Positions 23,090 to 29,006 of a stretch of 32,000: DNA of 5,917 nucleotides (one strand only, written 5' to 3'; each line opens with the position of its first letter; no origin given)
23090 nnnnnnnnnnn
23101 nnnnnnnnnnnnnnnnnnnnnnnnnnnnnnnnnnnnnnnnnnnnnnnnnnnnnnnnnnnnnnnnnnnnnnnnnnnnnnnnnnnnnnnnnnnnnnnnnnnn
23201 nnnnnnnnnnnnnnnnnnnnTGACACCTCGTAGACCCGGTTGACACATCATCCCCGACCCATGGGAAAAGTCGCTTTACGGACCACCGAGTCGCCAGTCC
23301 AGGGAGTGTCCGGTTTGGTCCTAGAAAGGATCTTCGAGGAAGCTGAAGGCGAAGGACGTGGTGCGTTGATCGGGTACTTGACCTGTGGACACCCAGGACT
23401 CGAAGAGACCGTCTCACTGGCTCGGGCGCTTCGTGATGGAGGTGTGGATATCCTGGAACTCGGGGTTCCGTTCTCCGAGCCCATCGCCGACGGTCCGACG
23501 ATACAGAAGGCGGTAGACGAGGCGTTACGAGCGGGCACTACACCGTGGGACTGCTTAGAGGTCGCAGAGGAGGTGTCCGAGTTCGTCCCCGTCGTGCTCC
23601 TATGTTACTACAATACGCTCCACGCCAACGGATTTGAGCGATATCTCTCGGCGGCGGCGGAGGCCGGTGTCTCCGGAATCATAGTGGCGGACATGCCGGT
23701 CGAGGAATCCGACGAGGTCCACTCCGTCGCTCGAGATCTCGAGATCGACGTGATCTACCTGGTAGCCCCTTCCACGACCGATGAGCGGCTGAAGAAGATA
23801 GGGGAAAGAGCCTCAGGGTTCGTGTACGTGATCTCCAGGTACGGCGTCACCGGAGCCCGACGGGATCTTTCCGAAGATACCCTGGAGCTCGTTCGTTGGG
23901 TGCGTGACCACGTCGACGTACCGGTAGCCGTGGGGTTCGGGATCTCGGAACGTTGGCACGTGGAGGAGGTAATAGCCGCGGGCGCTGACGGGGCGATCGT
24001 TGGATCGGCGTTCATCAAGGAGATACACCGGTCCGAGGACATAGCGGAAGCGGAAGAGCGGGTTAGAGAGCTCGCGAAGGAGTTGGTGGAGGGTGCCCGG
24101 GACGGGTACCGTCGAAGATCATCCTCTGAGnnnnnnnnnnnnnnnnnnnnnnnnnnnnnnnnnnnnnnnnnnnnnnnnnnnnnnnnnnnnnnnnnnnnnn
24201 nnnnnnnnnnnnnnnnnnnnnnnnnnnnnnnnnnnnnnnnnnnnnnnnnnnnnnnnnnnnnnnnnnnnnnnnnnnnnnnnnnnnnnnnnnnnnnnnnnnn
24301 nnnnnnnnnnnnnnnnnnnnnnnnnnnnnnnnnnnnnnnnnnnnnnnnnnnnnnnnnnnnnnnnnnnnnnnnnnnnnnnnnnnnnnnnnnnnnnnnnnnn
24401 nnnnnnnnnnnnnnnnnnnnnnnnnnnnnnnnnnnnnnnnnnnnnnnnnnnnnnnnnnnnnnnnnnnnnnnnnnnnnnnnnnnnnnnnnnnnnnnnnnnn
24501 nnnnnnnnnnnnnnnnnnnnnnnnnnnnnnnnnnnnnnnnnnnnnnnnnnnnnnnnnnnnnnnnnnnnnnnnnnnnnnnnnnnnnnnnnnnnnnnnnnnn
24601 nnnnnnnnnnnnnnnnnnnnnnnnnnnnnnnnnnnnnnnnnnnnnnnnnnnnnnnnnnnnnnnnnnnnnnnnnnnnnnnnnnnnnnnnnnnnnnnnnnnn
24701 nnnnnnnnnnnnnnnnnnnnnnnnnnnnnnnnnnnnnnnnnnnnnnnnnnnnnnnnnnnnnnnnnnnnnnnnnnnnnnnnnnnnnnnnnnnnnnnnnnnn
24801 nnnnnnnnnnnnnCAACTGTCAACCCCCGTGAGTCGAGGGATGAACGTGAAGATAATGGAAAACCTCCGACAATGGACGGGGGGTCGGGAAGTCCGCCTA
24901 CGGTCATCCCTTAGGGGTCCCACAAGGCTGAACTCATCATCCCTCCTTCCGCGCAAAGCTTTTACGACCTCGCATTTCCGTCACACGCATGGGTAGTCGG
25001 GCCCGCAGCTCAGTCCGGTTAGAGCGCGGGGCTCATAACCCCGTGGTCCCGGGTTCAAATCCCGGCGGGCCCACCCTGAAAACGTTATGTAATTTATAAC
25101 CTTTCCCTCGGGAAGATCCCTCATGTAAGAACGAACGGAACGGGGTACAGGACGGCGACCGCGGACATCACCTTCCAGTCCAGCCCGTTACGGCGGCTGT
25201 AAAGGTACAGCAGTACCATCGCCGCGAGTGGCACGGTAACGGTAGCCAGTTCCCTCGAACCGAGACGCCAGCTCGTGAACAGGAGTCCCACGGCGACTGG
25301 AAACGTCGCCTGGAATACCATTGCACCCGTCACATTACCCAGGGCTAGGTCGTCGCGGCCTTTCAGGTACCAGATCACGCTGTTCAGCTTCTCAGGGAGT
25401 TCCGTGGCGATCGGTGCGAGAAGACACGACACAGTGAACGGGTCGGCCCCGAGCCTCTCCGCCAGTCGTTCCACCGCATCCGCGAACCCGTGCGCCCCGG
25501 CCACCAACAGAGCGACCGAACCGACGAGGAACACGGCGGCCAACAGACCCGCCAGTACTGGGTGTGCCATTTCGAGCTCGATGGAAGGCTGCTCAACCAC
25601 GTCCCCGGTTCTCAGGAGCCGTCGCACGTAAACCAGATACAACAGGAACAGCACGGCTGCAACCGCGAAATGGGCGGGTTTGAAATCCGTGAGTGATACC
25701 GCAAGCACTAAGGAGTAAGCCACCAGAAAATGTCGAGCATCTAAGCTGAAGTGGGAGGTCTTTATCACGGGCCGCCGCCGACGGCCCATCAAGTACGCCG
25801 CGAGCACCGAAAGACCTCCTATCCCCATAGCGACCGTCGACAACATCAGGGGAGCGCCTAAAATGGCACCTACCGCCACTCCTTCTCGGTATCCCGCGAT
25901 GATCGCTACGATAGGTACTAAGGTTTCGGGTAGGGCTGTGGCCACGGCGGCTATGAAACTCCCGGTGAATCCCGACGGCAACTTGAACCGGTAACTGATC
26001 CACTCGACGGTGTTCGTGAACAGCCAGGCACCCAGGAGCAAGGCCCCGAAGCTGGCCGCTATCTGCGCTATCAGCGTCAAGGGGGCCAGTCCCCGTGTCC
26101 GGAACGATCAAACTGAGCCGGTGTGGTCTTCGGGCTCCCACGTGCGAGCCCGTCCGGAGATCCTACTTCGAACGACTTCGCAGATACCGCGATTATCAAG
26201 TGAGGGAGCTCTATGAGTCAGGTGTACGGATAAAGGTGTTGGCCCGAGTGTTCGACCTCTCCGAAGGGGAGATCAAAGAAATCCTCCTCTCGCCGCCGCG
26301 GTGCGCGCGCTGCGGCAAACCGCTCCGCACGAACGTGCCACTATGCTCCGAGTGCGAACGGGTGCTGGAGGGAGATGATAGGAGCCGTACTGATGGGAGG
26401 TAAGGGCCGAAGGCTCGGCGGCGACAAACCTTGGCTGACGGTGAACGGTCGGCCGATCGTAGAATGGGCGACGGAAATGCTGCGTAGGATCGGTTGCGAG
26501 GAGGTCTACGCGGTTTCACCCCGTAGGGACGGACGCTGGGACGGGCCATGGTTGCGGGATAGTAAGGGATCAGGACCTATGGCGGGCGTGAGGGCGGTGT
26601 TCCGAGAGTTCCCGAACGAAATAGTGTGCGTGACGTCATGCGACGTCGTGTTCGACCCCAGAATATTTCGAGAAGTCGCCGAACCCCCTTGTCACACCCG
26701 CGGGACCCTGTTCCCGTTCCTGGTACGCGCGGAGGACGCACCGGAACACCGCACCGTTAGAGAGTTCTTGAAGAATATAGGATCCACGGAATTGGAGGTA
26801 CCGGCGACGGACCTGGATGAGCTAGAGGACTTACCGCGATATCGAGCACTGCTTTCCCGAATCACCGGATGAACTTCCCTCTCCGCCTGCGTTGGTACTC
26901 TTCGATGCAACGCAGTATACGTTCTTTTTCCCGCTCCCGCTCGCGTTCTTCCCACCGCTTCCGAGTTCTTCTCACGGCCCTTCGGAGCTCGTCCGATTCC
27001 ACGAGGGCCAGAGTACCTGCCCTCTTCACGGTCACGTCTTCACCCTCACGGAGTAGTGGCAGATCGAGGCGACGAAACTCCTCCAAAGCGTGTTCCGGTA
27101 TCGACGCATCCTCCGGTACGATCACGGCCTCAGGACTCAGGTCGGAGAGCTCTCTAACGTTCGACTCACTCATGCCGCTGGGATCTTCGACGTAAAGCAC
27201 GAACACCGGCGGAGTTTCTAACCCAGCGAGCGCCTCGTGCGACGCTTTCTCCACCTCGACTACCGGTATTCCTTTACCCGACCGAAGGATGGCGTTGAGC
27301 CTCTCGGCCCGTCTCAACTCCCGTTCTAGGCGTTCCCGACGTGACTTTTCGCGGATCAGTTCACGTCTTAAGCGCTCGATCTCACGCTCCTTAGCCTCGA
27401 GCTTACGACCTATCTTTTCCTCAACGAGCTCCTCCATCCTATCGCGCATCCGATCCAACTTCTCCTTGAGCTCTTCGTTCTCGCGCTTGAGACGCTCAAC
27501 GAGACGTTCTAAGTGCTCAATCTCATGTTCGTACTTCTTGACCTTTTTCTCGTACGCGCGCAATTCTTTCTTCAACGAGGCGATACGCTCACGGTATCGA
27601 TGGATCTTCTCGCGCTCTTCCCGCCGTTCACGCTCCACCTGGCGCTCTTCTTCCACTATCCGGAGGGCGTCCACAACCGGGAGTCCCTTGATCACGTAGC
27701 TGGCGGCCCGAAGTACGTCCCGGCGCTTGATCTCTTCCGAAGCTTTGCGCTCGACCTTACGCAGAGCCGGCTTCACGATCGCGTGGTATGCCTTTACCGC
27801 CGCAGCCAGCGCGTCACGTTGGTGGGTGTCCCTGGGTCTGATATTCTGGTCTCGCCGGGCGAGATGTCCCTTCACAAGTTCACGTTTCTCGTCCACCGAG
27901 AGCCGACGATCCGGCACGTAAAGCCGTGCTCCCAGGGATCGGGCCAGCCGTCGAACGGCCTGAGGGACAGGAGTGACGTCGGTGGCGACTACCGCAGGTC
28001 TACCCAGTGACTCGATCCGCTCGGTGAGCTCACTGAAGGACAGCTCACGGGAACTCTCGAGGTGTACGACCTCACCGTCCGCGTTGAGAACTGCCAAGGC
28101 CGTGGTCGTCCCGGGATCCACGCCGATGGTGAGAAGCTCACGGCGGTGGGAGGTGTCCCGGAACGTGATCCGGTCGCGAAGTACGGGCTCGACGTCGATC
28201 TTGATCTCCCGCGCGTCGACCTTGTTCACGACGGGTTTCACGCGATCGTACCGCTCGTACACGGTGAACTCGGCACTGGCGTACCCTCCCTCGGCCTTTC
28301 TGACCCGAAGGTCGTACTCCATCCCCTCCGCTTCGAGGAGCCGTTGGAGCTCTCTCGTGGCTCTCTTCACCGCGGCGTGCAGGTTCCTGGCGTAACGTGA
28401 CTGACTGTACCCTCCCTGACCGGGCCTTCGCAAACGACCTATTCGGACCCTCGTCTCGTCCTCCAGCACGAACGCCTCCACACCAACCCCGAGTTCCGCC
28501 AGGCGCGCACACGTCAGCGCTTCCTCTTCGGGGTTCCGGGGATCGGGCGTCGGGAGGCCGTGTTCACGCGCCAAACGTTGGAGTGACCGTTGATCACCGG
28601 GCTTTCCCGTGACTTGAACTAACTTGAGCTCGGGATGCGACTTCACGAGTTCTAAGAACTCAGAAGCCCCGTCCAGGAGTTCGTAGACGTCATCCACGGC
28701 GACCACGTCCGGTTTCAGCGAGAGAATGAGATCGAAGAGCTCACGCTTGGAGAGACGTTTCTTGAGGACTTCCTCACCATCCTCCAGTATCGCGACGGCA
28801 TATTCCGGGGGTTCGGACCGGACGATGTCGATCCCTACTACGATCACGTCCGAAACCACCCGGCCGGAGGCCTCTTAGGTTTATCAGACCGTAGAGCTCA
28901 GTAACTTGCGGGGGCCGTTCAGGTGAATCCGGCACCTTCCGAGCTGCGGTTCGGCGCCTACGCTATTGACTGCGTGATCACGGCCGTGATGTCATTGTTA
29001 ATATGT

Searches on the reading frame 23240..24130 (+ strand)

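Call 65: search_protein_families(library=pfam, proteins=[window:23240-24130:+], max_evalue=0.001)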
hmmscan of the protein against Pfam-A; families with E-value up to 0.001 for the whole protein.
window:23240-24130:+ (297 aa): 3 families
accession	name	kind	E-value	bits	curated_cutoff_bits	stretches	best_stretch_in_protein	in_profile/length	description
PF00290.26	Trp_syntA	-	3.5e-83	278.9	27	1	32-282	1-254/259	Tryptophan synthase alpha chain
PF00977.27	His_biosynth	-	7.8e-08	32.5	23.6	1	210-271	57-118/228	Histidine biosynthesis protein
PF03060.21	NMO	-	1.9e-06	27.9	28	1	202-260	169-227/331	Nitronate monooxygenase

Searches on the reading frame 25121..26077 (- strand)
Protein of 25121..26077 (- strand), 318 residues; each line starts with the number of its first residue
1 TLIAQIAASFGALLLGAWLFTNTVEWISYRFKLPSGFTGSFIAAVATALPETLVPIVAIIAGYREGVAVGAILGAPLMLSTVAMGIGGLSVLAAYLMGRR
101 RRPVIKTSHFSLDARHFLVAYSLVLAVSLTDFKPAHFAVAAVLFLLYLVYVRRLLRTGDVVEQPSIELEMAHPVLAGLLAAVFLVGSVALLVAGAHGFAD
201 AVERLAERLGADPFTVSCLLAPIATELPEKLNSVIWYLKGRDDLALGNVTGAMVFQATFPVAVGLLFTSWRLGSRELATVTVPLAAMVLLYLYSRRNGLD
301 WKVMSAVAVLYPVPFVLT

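Call 65: search_protein_families(library=pfam, proteins=[window:25121-26077:-], max_evalue=0.001)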
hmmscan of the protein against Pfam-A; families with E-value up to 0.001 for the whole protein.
window:25121-26077:- (318 aa): 1 family
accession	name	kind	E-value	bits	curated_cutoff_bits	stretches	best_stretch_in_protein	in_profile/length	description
PF01699.29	Na_Ca_ex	-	1.7e-28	99.9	24.9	2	180-312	2-143/151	Sodium/calcium exchanger protein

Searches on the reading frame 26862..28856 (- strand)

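Call 65: search_protein_families(library=pfam, proteins=[window:26862-28856:-], max_evalue=0.001)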
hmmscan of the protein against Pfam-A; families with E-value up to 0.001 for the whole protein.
window:26862-28856:- (664 aa): 2 families
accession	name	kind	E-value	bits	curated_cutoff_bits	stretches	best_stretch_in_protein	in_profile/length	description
PF04312.18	DUF460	-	1.1e-43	148.7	28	1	214-353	3-135/135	Protein of unknown function (DUF460)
PF11932.13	DUF3450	-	8.7e-05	22.4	32.6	1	403-505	38-141/241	Protein of unknown function (DUF3450)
